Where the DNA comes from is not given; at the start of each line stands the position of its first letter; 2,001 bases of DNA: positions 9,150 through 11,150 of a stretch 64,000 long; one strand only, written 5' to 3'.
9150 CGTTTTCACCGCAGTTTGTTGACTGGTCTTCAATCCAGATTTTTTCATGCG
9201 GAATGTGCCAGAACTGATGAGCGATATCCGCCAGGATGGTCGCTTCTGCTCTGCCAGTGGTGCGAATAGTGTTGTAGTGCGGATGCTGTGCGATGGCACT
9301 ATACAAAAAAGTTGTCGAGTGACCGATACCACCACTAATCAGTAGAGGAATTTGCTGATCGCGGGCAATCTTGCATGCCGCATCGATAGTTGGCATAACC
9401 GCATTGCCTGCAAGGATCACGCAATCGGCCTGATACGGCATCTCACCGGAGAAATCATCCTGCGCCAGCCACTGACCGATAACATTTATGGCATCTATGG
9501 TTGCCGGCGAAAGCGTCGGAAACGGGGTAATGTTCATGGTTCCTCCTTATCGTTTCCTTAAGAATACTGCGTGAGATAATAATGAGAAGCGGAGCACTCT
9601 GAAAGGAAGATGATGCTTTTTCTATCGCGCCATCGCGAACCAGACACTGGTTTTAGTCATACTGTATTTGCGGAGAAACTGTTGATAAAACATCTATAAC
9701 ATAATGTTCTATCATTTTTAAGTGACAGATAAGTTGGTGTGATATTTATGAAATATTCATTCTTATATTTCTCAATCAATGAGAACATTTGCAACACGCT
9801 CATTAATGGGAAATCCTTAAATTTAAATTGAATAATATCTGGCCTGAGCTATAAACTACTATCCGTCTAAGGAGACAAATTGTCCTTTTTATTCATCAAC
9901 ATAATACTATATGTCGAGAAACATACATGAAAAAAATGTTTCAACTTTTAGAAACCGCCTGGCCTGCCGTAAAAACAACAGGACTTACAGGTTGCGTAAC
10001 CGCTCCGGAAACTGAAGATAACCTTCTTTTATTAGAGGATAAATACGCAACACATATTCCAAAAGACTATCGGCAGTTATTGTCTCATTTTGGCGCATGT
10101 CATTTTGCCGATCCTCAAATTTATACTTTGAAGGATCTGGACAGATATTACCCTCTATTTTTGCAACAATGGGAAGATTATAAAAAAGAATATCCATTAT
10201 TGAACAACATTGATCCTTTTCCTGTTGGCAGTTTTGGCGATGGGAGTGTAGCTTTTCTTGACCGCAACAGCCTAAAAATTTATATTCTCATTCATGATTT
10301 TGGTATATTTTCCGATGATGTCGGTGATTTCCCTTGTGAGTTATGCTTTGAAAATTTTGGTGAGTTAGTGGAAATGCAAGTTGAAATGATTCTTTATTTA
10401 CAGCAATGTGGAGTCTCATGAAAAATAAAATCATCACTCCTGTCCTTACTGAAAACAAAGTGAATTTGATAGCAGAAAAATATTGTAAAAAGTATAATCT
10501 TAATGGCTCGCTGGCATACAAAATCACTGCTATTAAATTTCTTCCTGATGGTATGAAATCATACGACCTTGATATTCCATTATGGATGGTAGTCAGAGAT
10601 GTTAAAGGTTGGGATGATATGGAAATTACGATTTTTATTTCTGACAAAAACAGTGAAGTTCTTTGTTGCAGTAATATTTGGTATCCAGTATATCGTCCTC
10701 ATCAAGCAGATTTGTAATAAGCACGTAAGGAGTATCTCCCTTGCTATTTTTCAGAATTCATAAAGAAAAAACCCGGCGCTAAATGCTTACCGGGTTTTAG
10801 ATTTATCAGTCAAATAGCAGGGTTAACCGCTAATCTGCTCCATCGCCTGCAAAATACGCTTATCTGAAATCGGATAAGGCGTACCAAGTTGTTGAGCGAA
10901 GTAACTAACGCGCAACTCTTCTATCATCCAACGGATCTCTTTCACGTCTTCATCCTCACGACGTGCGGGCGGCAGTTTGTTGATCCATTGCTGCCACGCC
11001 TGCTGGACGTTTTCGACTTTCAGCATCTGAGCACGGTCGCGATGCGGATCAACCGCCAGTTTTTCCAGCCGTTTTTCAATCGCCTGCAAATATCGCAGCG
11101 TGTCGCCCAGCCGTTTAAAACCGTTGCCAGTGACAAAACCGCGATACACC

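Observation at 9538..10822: AT-rich two-ORF islet between ydcF and hrpA with a candidate SUKH/SMI1-like immunity protein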

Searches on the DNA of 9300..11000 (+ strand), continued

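Call 42: search_dna_similar(query=L003:3501-5171:+, collection=ecoli_genomes, mode=near, max_rows=25, rows=spread)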
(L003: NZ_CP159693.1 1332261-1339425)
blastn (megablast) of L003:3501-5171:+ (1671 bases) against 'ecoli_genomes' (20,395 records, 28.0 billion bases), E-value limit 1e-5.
Records with a match: 5418; places in all: 5435; records where one place covers at least 80% of the query: 587.
Genomes with a match: 5418 of 5426; with a place that covers at least 80% of the query: 587. Places per genome that has any: lowest 1, median 1, highest 2. On chromosomes: 5430 places; on plasmids: 5.
Best place of each record, by identity: >=99% 271; 95-99% 4761; 90-95% 386.
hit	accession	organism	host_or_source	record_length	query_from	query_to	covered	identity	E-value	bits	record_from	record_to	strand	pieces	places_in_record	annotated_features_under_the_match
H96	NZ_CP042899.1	Escherichia coli strain CFSAN061763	missing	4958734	1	1671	100%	100.0%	0e+0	3086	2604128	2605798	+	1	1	hypothetical protein (x4)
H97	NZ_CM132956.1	Escherichia coli strain 405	Homo sapiens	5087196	1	1671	100%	99.9%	0e+0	3081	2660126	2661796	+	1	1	hypothetical protein (x4)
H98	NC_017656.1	Escherichia coli O55:H7 str. RM12579 strain RM12579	Homo sapiens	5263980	1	1669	98%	92.0%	0e+0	2298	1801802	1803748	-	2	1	hypothetical protein (x4)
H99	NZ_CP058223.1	Escherichia coli strain 550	Homo sapiens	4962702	1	1671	15%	97.3%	9e-71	437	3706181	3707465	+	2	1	SMI1/KNR4 family protein | hypothetical protein (x2)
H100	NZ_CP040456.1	Escherichia coli strain UPEC132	Homo sapiens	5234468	1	1671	8%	97.7%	1e-24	230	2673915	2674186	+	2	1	none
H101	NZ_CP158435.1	Escherichia coli strain ATCC BAA-2469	Homo sapiens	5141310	1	1671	8%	97.7%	1e-24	230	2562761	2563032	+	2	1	none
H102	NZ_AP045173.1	Escherichia coli strain JNEC-KY177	Homo sapiens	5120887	1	1671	8%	97.7%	1e-24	230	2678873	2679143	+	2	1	none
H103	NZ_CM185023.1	Escherichia coli strain B2.3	Homo sapiens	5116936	1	1671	8%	97.7%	1e-24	230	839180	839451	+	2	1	none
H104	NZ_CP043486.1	Escherichia coli strain SL112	missing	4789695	1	1671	8%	98.5%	1e-24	230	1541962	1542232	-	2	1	none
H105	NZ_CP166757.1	Escherichia coli strain CRE287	Homo sapiens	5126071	1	1671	8%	98.5%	1e-24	230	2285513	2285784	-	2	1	none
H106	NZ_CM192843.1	Escherichia coli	Homo sapiens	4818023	1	1671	8%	98.5%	1e-24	230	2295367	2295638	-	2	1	none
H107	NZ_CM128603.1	Escherichia coli strain E203449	Homo sapiens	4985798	1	1669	8%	97.7%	1e-24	226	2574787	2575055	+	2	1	none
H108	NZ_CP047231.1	Escherichia coli strain BL21-AI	missing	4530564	1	1669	8%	98.4%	1e-24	226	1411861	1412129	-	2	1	none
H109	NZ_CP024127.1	Escherichia coli strain 14EC001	clinical patient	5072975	1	1669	8%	95.4%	1e-24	210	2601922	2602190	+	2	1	none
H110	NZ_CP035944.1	Escherichia coli strain AR24.2b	dog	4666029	1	1669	8%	95.4%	1e-24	210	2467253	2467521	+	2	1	none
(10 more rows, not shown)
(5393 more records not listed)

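Call 50: search_rna_families(source=window, start=9300, end=11000, threshold=evalue, max_evalue=1)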
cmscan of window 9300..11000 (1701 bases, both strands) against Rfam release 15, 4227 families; matches with E-value up to 1: 1.
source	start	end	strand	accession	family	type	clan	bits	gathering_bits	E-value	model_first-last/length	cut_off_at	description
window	10392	10533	-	RF01431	snoR135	Gene; snRNA; snoRNA; HACA-box;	-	19.9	45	0.41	1-143/143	no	small nucleolar RNA snoR135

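Call 100: get_annotated_region(hit=H54, flank=3000)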
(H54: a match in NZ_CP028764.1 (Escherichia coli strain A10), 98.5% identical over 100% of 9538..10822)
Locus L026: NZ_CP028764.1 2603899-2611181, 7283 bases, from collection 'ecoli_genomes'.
description: Escherichia coli strain A10 chromosome, complete genome
organism: Escherichia coli strain A10 (NCBI taxid 562)
replicon: chromosome; assembly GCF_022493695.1
host: wood-wren; source: feces; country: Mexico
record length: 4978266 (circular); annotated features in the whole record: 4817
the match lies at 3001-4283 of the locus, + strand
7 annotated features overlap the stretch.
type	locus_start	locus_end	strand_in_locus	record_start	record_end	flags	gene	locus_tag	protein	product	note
CDS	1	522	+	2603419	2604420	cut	gap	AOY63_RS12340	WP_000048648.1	type I glyceraldehyde-3-phosphate dehydrogenase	-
CDS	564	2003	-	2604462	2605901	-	aldA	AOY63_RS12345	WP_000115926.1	aldehyde dehydrogenase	-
CDS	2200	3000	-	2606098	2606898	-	ydcF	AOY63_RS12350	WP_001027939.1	DUF218 domain-containing protein YdcF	-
CDS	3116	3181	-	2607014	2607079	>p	-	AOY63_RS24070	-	hypothetical protein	incomplete; partial in the middle of a contig; missing N-terminus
CDS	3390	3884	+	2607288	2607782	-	-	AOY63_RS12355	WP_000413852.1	SMI1/KNR4 family protein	-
CDS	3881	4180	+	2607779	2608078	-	-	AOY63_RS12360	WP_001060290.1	hypothetical protein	-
CDS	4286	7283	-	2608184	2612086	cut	hrpA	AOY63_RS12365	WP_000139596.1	ATP-dependent RNA helicase HrpA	-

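Call 101: get_annotated_region(hit=H61, flank=3000)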
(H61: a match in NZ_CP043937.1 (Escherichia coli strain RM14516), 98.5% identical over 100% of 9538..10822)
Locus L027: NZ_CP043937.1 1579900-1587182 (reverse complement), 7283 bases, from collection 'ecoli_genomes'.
description: Escherichia coli strain RM14516 chromosome, complete genome
organism: Escherichia coli strain RM14516 (NCBI taxid 562)
replicon: chromosome; assembly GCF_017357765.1
host: blackbird; source: cloacal swab; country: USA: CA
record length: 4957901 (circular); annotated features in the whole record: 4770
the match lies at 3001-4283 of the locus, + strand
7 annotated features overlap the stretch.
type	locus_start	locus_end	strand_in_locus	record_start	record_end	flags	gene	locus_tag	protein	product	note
CDS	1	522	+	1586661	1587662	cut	gap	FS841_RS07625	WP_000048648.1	type I glyceraldehyde-3-phosphate dehydrogenase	-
CDS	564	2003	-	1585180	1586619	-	aldA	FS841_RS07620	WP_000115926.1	aldehyde dehydrogenase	-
CDS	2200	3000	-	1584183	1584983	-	ydcF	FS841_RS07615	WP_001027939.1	DUF218 domain-containing protein YdcF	-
CDS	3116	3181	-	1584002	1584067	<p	-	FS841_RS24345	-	hypothetical protein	incomplete; partial in the middle of a contig; missing N-terminus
CDS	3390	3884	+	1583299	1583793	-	-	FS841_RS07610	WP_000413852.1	SMI1/KNR4 family protein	-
CDS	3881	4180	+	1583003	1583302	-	-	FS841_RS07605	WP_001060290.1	hypothetical protein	-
CDS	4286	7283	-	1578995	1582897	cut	hrpA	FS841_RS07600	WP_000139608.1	ATP-dependent RNA helicase HrpA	-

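Call 102: get_annotated_region(hit=H69, flank=3000)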
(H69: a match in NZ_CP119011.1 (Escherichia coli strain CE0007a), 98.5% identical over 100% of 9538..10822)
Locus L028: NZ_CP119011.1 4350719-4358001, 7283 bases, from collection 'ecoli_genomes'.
description: Escherichia coli strain CE0007a chromosome, complete genome
organism: Escherichia coli strain CE0007a (NCBI taxid 562)
replicon: chromosome; assembly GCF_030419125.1
host: Bos taurus; source: feces; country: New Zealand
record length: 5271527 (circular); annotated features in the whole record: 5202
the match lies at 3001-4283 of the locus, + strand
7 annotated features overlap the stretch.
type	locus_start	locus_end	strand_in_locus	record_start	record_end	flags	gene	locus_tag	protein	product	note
CDS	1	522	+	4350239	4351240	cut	gap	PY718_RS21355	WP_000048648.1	type I glyceraldehyde-3-phosphate dehydrogenase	-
CDS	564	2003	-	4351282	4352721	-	aldA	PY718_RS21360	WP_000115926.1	aldehyde dehydrogenase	-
CDS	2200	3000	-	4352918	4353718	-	ydcF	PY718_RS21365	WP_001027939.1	DUF218 domain-containing protein YdcF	-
CDS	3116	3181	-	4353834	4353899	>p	-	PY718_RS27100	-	hypothetical protein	incomplete; partial in the middle of a contig; missing N-terminus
CDS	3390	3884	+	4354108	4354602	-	-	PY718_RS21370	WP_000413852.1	SMI1/KNR4 family protein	-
CDS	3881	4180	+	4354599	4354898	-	-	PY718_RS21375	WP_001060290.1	hypothetical protein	-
CDS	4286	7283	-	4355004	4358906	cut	hrpA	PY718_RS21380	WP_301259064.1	ATP-dependent RNA helicase HrpA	-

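Call 103: get_annotated_region(hit=H36, flank=3000)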
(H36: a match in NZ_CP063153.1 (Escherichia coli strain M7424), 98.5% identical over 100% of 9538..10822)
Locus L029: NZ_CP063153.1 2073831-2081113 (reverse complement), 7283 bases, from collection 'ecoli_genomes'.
description: Escherichia coli strain M7424 chromosome, complete genome
organism: Escherichia coli strain M7424 (NCBI taxid 562)
replicon: chromosome; assembly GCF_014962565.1
host: Homo sapiens; source: feces; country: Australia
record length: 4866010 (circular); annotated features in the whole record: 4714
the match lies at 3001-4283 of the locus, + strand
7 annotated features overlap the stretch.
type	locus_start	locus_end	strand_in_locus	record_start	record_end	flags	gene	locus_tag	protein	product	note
CDS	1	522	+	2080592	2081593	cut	gap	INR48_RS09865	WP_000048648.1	type I glyceraldehyde-3-phosphate dehydrogenase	-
CDS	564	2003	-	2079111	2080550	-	aldA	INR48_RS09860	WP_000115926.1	aldehyde dehydrogenase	-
CDS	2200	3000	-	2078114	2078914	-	ydcF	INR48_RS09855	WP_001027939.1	DUF218 domain-containing protein YdcF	-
CDS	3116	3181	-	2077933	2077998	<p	-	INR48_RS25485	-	hypothetical protein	incomplete; partial in the middle of a contig; missing N-terminus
CDS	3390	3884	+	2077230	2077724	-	-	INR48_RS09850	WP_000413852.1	SMI1/KNR4 family protein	-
CDS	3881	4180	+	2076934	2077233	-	-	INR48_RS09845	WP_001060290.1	hypothetical protein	-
CDS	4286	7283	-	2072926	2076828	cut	hrpA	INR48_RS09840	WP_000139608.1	ATP-dependent RNA helicase HrpA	-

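Call 104: get_annotated_region(hit=H31, flank=3000)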
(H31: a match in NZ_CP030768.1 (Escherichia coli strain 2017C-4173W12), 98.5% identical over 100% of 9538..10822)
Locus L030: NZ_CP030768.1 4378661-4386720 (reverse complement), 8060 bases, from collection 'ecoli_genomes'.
description: Escherichia coli strain 2017C-4173W12 chromosome, complete genome
organism: Escherichia coli strain 2017C-4173W12 (NCBI taxid 562)
replicon: chromosome; assembly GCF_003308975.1
host: missing; source: missing; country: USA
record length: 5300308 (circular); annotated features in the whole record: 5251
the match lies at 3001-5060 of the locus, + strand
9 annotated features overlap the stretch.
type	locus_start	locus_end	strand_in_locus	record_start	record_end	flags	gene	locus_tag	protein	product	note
CDS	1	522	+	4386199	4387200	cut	gap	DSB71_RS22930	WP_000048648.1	type I glyceraldehyde-3-phosphate dehydrogenase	-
CDS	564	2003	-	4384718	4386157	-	aldA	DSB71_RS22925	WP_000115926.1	aldehyde dehydrogenase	-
CDS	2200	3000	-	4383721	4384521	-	ydcF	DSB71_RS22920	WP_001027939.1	DUF218 domain-containing protein YdcF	-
CDS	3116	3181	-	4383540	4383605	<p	-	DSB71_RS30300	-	hypothetical protein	incomplete; partial in the middle of a contig; missing N-terminus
CDS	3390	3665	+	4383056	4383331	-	-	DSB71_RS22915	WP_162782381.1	hypothetical protein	-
CDS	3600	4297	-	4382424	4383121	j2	-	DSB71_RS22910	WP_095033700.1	IS1-like element IS1B family transposase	programmed frameshift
CDS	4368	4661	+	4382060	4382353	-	-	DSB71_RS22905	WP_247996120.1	hypothetical protein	-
CDS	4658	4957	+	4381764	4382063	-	-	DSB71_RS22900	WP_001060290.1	hypothetical protein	-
CDS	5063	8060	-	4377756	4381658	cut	hrpA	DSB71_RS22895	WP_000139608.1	ATP-dependent RNA helicase HrpA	-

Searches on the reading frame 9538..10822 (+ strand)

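Call 14: search_protein_families(proteins=[L003:3616-3993:-, L003:4113-4562:-, L003:4549-4887:-, L002:2914-3771:-], library=ncbifam, max_evalue=1)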
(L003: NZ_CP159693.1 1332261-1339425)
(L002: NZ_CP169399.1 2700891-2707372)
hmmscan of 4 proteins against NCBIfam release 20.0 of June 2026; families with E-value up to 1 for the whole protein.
L003:3616-3993:- (125 aa): 0 families

L003:4113-4562:- (149 aa): 0 families

L003:4549-4887:- (112 aa): 3 families
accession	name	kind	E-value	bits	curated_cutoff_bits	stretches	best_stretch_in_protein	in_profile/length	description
NF004815.0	PRK06169.1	equivalog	0.056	12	506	1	16-44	365-393/471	amidase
NF047364.1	redox_TF_RrpB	exception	0.086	13.1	175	1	14-108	6-100/105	MarR family transcription factor RrpB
NF052616.1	ACP_for_OlsHI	equivalog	0.11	12.9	130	1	51-70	62-81/83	ornithine lipid biosynthesis acyl carrier protein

L002:2914-3771:- (285 aa): 1 family
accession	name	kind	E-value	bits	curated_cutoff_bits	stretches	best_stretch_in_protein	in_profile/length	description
NF046055.1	restr_BPTD_3080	equivalog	0.009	14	800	1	134-245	691-799/970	BPTD_3080 family restriction endonuclease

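Call 15: search_protein_families(proteins=[L003:3616-3993:-, L003:4113-4562:-, L003:4549-4887:-, L002:2914-3771:-], library=padloc, max_evalue=1)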
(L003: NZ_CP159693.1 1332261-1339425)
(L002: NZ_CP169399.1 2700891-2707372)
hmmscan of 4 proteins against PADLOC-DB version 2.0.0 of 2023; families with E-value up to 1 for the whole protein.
L003:3616-3993:- (125 aa): 0 families

L003:4113-4562:- (149 aa): 0 families

L003:4549-4887:- (112 aa): 0 families

L002:2914-3771:- (285 aa): 0 families

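Call 16: search_protein_families(proteins=[L003:3616-3993:-, L003:4113-4562:-, L003:4549-4887:-, L002:2914-3771:-], library=phrogs, max_evalue=1)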
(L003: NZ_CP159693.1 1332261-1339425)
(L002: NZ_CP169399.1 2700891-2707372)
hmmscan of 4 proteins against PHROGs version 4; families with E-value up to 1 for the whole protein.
L003:3616-3993:- (125 aa): 4 families
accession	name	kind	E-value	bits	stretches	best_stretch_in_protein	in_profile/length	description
phrog_15075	-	unknown function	0.0096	17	1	8-122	12-124/135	-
phrog_14803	-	unknown function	0.012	16.6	1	91-116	16-41/59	-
phrog_28966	-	unknown function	0.12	13.6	0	71-106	22-57/97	-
phrog_12768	-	unknown function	0.2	12.5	1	72-108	14-49/51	-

L003:4113-4562:- (149 aa): 0 families

L003:4549-4887:- (112 aa): 0 families

L002:2914-3771:- (285 aa): 2 families
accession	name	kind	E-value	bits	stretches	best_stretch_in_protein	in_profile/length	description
phrog_10822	-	DNA, RNA and nucleotide metabolism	0.0065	17.1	1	155-198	98-141/245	HNH endonuclease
phrog_21859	-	unknown function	0.35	12.1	0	113-130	11-28/81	-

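Call 52: profile_search(alignment_id=A2)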
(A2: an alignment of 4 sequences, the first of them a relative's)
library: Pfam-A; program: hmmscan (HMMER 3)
A. the first sequence (125 residues): domains with independent E <= 10: 0; with E <= 0.001: 0
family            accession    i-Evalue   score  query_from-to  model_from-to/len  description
(no Pfam family matches the first sequence, even at E <= 10)
B. every sequence of the alignment scanned on its own (4 sequences): families by number of members that match
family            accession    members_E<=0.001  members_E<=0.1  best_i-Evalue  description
DUF2262           PF10020.14                 1               1        2.2e-44  Uncharacterized protein conserved in bacteria (DUF2262)
DUF7021           PF22886.1                  1               1        5.8e-31  Domain of unknown function (DUF7021)
